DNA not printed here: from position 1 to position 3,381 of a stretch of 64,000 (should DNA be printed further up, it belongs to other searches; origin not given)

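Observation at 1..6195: Giant surface protein combining an NST-sequon repeat stalk with G8/beta-helix, EGF-like and VWD modules; the assembly gap falls inside its coding repeat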

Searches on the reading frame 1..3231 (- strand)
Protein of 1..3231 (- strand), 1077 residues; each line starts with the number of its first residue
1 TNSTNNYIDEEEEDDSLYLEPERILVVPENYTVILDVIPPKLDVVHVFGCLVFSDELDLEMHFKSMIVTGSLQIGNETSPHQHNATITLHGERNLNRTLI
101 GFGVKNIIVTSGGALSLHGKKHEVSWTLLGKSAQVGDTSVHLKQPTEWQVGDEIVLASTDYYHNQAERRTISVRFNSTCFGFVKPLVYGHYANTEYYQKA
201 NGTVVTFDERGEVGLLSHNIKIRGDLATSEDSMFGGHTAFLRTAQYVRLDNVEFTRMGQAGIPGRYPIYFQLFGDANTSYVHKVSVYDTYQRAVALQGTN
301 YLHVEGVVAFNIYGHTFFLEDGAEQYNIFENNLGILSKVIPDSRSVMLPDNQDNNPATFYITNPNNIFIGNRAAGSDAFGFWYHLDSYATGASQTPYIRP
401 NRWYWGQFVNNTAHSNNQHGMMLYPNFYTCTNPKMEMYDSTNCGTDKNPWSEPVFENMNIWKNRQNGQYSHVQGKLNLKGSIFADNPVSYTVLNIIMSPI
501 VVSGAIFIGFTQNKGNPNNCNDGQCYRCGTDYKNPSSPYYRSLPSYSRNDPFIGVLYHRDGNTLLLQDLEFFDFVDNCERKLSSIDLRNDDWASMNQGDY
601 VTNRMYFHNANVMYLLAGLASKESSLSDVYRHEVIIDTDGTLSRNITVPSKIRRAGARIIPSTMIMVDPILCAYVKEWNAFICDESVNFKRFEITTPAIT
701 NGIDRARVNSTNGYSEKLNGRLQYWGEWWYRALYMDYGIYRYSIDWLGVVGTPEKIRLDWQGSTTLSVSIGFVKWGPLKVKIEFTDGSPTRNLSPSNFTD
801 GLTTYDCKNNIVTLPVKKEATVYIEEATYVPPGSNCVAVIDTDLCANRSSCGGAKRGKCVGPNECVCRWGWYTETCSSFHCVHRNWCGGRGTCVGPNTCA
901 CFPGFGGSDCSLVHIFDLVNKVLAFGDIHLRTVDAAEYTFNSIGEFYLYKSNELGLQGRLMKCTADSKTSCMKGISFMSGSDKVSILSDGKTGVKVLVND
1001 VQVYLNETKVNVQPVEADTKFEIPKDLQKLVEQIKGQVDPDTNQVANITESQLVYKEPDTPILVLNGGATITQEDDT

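Call 9: find_homologous_proteins(query=window:1-3231:-)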
Query window:1-3231:- (1077 aa): 2804 proteins with E <= 0.001 among 8000 candidates; the best 120 are listed.
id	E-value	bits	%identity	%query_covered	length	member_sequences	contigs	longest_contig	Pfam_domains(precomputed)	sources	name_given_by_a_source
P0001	0.0e+0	2558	100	100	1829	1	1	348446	PF24784.2,PF24606.2,PF10162.15,PF06534.19,PF25024.1,PF23106.2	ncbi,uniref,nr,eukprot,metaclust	ncbi:predicted protein [Naegleria gruberi]|uniref:Predicted protein n=1 Tax=Naegleria gruberi TaxID=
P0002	0.0e+0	1375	55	98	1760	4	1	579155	PF24784.2,PF24606.2,PF10162.15,PF06534.19,PF25024.1,PF23301.2,PF23106.2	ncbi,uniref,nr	ncbi:hypothetical protein FDP41_006486 [Naegleria fowleri]|uniref:G8 domain-containing protein n=1 T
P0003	0.0e+0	1273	50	98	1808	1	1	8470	PF24784.2,PF24606.2,PF10162.15,PF06534.19,PF07974.20,PF25024.1,PF23301.2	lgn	-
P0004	0.0e+0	1268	53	98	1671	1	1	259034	PF24784.2,PF24606.2,PF10162.15,PF06534.19,PF07974.20,PF25024.1,PF23301.2,PF23106.2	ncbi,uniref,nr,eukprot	ncbi:hypothetical protein NAEGRDRAFT_73885 [Naegleria gruberi]|uniref:Uncharacterized protein FM171 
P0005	0.0e+0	1200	48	98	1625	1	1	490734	PF24784.2,PF24606.2,PF10162.15,PF06534.19,PF25024.1,PF23301.2,PF00094.31,PF23106.2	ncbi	ncbi:hypothetical protein ABK040_005245 [Willaertia magna]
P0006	2.2e-95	339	36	61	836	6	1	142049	PF24606.2,PF10162.15,PF24605.2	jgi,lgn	jgi:cell surface hyaluronidase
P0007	3.0e-93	331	34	65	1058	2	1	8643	PF24606.2,PF10162.15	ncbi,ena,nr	ncbi:MAG: G8 domain-containing protein [Acidimicrobiia bacterium]|nr:G8 domain-containing protein [A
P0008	8.1e-90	320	33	61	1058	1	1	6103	PF24606.2,PF10162.15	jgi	jgi:cell migration-inducing and hyaluronan-binding protein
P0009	1.2e-87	313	36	44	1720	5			PF24606.2,PF10162.15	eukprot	eukprot:GHRR01011850.1.p1 GENE.GHRR01011850.1~~GHRR01011850.1.p1 ORF type:complete len:1721 (+),scor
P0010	1.7e-86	309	34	61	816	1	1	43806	PF13229.13,PF24606.2,PF10162.15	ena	-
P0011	2.0e-84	302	33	62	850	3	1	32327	PF24606.2,PF10162.15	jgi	-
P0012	4.2e-84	301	34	63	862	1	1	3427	PF24606.2,PF10162.15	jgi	jgi:cell migration-inducing and hyaluronan-binding protein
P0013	4.7e-84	301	34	62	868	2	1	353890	PF24606.2,PF10162.15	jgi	jgi:cell migration-inducing and hyaluronan-binding protein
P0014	9.1e-84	300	33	63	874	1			PF24606.2,PF10162.15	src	-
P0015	1.1e-83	300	34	62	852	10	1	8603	PF24606.2,PF10162.15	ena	-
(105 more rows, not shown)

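Call 11: search_protein_families(library=pfam, proteins=[P0001, P0002, P0004, P0005], max_evalue=0.05)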
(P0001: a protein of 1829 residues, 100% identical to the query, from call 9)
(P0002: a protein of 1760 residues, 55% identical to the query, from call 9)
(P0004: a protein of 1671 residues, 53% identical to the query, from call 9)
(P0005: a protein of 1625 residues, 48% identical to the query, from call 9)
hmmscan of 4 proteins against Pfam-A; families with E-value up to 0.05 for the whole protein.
P0001 (1829 aa): 8 families
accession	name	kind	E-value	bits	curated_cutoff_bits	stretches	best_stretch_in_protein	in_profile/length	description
PF24606.1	CEMIP_beta-hel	-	9.6e-63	212.2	27.3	1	679-866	2-212/212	CEMIP beta-helix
PF10162.14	G8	-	7.3e-26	90.9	22.9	1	466-574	10-123/124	G8 domain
PF24784.1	Temptin_C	-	4.7e-19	69.1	27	1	44-109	35-97/98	Temptin C-terminal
PF25024.1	EGF_TEN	-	9.3e-09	35.7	65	2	1291-1359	63-126/234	Teneurin EGF domain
PF06534.19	RGM_C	-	1.5e-05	24.6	27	1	1652-1696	185-230/237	Repulsive guidance molecule (RGM) C-terminal domain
PF23106.1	EGF_Teneurin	-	2.3e-05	24.8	24.3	1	1712-1740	1-29/30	Teneurin-like EGF domain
PF23301.1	EGF_PEAR1L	-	0.00011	22.6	37.5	1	1335-1356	15-36/49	Platelet endothelial aggregation receptor 1-like, EGF domain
PF07974.19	EGF_2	-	0.0052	17.5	22.1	2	1712-1738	1-32/32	EGF-like domain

P0002 (1760 aa): 10 families
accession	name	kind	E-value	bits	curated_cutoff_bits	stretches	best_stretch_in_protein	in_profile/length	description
PF24606.1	CEMIP_beta-hel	-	3.1e-64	217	27.3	1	617-804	2-212/212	CEMIP beta-helix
PF10162.14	G8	-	9.5e-27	93.8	22.9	1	409-514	13-124/124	G8 domain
PF24784.1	Temptin_C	-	1.6e-17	64.2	27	1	58-120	36-95/98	Temptin C-terminal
PF25024.1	EGF_TEN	-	2.1e-09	37.8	65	2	1224-1290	66-127/234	Teneurin EGF domain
PF23106.1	EGF_Teneurin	-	2.6e-08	34.2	24.3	2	1643-1669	1-27/30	Teneurin-like EGF domain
PF06534.19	RGM_C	-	4.8e-08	32.8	27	1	1581-1626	183-229/237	Repulsive guidance molecule (RGM) C-terminal domain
PF07974.19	EGF_2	-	0.00011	23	22.1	2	1643-1669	1-32/32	EGF-like domain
PF23263.1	C8-3_MUC4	-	0.00011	21.8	25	1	1580-1625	2-40/50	Mucin-4-like C8-3 domain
PF00041.27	fn3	-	0.0041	17.7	25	1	150-213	15-71/84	Fibronectin type III domain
PF23301.1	EGF_PEAR1L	-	0.014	15.8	37.5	1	1265-1286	15-36/49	Platelet endothelial aggregation receptor 1-like, EGF domain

P0004 (1671 aa): 12 families
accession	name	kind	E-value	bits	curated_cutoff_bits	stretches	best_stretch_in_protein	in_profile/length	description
PF24606.1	CEMIP_beta-hel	-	4.7e-63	213.2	27.3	1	544-731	2-212/212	CEMIP beta-helix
PF10162.14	G8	-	2e-28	99.2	22.9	1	328-440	11-123/124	G8 domain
PF24784.1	Temptin_C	-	2.3e-16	60.5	27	1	2-49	41-88/98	Temptin C-terminal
PF25024.1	EGF_TEN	-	3.8e-10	40.2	65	2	1150-1217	65-127/234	Teneurin EGF domain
PF23106.1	EGF_Teneurin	-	1.1e-09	38.6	24.3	2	1546-1574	1-29/30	Teneurin-like EGF domain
PF06534.19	RGM_C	-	3.9e-08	33.1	27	1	1484-1530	183-230/237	Repulsive guidance molecule (RGM) C-terminal domain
PF23301.1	EGF_PEAR1L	-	5.5e-06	26.7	37.5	2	1157-1188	14-44/49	Platelet endothelial aggregation receptor 1-like, EGF domain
PF07974.19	EGF_2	-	1.5e-05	25.6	22.1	2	1546-1572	1-32/32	EGF-like domain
PF23263.1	C8-3_MUC4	-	3.5e-05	23.5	25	1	1483-1528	2-40/50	Mucin-4-like C8-3 domain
PF00041.27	fn3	-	0.00027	21.5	25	1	89-152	15-71/84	Fibronectin type III domain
PF25820.1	DUF7949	-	0.0039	17.8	27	1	1147-1179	1-32/35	Domain of unknown function (DUF7949)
PF18720.7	EGF_Tenascin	-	0.0069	16.9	25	1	1546-1573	2-29/29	Tenascin EGF domain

P0005 (1625 aa): 13 families
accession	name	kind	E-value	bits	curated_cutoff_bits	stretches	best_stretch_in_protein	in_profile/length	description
PF24606.1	CEMIP_beta-hel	-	2.8e-62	210.7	27.3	1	474-661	2-212/212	CEMIP beta-helix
PF10162.14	G8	-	8.5e-25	87.5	22.9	1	265-371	12-124/124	G8 domain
PF24784.1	Temptin_C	-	2.4e-17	63.7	27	1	36-107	10-88/98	Temptin C-terminal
PF25024.1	EGF_TEN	-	2.9e-14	53.7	65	2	1495-1533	24-62/234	Teneurin EGF domain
PF00094.30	VWD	-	3.2e-08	34.5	22.9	1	1159-1239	3-85/156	von Willebrand factor type D domain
PF23106.1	EGF_Teneurin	-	3.6e-07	30.6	24.3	1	1501-1529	1-29/30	Teneurin-like EGF domain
PF06534.19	RGM_C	-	5.4e-06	26.1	27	1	1443-1483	187-228/237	Repulsive guidance molecule (RGM) C-terminal domain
PF23263.1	C8-3_MUC4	-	3.6e-05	23.4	25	1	1439-1478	3-35/50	Mucin-4-like C8-3 domain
PF23301.1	EGF_PEAR1L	-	0.0001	22.7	37.5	1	1120-1146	11-36/49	Platelet endothelial aggregation receptor 1-like, EGF domain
PF07974.19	EGF_2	-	0.00071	20.3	22.1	1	1501-1527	1-32/32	EGF-like domain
PF00041.27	fn3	-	0.00098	19.7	25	1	138-212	5-71/84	Fibronectin type III domain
PF13229.12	Beta_helix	-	0.0016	18.5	25.9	1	475-583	22-115/158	Right handed beta helix region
PF25820.1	DUF7949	-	0.012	16.3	27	1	1080-1112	1-32/35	Domain of unknown function (DUF7949)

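Call 17: find_encoding_contigs(protein=P0001, flank=10000, max_places=6)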
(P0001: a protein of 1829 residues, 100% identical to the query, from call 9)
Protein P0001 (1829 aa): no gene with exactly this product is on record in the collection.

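Call 20: search_solved_structures(query=window:1-3231:-, max_evalue=0.01, show_alignments=2)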
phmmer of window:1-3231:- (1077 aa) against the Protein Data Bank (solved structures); distinct sequences matched with E-value up to 0.01: 2.
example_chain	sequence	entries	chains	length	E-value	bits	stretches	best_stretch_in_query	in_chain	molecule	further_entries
8c6i_A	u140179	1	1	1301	3.8e-44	153.9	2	143-544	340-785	Cell surface hyaluronidase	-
2ygq_A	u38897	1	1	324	0.0081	17.1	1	856-914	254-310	WNT INHIBITORY FACTOR 1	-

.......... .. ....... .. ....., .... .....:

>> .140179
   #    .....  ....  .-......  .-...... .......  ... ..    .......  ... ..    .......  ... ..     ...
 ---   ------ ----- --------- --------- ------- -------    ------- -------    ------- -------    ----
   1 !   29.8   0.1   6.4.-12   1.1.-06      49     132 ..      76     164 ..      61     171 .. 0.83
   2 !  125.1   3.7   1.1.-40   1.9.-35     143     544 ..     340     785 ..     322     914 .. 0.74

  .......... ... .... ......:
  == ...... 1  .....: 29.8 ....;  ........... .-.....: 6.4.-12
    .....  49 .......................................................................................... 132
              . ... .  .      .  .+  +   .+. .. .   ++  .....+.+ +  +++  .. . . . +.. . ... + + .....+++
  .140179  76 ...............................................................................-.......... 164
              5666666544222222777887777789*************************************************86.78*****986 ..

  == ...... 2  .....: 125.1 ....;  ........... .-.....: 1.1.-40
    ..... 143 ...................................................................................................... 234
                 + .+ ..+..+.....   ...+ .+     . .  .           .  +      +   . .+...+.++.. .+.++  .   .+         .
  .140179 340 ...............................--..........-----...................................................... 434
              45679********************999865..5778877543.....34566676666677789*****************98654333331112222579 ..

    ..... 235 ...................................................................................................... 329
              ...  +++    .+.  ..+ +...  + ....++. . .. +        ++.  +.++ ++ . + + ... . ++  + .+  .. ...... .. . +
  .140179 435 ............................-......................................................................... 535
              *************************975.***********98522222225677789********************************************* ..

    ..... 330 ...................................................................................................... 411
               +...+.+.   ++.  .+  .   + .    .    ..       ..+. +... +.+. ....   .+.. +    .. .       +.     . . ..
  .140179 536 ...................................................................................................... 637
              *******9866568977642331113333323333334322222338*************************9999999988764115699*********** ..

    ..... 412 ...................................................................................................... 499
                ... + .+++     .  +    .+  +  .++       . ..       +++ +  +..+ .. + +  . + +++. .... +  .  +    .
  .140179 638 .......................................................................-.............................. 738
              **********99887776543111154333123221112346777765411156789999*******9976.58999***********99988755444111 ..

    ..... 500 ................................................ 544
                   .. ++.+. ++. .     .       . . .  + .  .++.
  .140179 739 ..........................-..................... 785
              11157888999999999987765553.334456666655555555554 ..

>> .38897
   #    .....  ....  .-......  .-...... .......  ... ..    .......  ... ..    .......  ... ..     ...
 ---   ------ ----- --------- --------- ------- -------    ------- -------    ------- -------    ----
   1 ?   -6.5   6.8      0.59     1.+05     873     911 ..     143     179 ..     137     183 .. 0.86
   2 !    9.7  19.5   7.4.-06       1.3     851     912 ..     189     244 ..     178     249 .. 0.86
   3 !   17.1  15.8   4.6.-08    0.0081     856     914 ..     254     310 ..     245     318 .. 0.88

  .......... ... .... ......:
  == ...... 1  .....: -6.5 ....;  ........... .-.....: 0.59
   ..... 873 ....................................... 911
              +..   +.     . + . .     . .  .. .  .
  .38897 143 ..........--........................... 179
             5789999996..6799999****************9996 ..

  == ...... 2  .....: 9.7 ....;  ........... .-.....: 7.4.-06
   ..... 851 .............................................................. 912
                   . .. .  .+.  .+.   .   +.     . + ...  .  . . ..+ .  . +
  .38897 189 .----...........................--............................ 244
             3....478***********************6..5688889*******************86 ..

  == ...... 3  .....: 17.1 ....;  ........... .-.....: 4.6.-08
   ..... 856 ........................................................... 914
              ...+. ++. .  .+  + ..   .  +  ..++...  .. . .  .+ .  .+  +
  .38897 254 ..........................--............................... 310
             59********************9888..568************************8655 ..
